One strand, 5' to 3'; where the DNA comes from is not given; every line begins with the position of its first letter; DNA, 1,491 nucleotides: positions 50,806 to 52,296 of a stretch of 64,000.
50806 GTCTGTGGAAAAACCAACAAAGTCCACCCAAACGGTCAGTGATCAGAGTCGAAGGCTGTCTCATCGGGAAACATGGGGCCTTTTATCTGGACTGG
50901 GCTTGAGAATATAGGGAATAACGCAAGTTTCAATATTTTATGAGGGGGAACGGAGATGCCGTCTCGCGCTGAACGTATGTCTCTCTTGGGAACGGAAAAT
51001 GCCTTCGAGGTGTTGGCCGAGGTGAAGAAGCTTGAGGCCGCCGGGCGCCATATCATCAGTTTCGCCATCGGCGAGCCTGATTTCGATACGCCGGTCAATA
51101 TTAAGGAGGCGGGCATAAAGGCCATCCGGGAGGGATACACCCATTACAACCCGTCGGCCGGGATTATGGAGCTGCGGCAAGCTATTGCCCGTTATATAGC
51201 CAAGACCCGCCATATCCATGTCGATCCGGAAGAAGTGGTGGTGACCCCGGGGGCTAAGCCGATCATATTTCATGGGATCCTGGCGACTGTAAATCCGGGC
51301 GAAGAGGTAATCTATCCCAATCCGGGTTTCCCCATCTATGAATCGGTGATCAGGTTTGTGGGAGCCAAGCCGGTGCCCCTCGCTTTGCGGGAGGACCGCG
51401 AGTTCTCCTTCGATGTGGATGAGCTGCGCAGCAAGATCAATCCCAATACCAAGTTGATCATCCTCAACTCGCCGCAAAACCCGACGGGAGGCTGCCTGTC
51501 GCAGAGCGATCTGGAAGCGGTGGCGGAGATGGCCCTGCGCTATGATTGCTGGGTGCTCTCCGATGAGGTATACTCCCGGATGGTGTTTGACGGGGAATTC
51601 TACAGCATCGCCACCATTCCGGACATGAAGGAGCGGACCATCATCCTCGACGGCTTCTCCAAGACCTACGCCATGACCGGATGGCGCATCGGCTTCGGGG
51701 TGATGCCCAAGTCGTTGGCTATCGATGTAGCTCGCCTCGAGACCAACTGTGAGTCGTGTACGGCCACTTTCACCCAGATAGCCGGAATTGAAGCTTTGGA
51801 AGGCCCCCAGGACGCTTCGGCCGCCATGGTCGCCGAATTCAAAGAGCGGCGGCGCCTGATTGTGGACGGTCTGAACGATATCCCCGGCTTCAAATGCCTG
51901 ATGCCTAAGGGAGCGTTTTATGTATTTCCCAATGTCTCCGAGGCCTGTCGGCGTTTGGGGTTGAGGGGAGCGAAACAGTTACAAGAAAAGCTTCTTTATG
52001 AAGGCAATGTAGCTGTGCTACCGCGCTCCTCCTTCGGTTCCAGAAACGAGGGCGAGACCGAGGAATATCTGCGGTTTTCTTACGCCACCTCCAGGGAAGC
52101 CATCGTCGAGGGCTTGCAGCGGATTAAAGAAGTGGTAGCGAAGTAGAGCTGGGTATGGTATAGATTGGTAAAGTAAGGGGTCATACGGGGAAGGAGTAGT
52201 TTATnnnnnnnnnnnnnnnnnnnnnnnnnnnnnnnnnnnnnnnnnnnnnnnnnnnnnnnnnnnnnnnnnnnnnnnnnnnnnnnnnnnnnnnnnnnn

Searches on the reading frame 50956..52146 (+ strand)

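Call 59: search_protein_families(library=pfam, proteins=[window:50956-52146:+], max_evalue=0.00001)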
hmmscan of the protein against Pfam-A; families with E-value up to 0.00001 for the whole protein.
window:50956-52146:+ (396 aa): 2 families
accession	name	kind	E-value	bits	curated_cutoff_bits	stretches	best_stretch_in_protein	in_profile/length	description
PF00155.27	Aminotran_1_2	-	2.3e-71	241.3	19.7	1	32-390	2-361/361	Aminotransferase class I and II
PF01041.23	DegT_DnrJ_EryC1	-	2.8e-07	30.5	19.8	1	110-203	59-145/360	DegT/DnrJ/EryC1/StrS aminotransferase family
